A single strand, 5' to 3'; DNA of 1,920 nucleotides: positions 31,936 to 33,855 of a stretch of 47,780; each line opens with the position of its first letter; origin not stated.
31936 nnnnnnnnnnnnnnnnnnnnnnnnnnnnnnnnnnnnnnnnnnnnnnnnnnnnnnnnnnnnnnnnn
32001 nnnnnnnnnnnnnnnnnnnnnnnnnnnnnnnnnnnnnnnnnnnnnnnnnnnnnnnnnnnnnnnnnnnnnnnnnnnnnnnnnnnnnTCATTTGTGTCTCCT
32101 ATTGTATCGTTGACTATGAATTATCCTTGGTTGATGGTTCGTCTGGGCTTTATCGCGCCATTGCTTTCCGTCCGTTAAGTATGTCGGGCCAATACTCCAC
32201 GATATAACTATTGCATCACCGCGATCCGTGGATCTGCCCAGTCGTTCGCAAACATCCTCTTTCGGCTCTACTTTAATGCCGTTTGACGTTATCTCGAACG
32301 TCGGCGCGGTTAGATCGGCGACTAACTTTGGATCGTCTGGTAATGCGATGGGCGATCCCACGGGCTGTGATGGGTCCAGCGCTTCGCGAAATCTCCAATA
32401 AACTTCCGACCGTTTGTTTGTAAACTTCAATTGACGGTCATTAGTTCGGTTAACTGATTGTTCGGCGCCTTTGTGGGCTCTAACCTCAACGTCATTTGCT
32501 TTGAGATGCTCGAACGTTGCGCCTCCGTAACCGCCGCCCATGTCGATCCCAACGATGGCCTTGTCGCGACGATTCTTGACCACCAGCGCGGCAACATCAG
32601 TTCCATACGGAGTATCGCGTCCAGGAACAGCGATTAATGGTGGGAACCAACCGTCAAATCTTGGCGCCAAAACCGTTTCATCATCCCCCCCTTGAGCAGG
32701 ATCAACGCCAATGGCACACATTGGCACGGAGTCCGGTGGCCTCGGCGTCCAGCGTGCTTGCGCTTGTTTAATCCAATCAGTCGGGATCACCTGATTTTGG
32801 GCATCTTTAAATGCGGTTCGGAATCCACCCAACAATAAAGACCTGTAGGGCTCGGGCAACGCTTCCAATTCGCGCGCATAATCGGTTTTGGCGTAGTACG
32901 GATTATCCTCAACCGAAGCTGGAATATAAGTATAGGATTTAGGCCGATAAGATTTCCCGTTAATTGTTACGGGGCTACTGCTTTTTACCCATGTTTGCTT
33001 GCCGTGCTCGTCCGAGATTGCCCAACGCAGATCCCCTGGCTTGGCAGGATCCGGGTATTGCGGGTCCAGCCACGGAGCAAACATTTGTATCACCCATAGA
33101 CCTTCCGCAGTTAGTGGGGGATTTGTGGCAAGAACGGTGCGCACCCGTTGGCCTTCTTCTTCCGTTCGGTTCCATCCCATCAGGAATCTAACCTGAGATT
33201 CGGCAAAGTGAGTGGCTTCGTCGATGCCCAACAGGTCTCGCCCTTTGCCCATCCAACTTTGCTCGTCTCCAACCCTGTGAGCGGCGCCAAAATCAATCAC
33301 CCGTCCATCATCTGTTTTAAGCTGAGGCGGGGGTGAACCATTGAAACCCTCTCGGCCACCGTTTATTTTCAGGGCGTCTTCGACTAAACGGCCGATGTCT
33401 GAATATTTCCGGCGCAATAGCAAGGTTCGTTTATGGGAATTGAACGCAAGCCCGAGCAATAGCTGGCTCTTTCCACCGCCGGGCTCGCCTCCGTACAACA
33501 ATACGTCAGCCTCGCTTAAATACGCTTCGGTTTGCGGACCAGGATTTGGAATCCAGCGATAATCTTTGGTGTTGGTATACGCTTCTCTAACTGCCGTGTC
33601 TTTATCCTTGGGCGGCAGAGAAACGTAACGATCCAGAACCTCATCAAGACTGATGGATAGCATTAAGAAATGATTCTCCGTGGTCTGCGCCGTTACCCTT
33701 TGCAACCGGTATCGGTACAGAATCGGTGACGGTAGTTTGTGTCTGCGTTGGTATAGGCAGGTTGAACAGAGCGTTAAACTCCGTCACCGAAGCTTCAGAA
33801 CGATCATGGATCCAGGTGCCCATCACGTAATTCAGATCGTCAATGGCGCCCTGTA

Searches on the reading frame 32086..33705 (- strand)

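Call 8: search_protein_families(library=phrogs, proteins=[window:32086-33705:-], max_evalue=0.001)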
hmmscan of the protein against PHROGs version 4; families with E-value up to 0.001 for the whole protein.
window:32086-33705:- (539 aa): 2 families
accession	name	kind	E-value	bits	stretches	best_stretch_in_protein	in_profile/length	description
phrog_979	-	head and packaging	6.1e-29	102.2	1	42-343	140-449/642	terminase large subunit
phrog_9526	-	head and packaging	0.00044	20.8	0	133-295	103-269/280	terminase large subunit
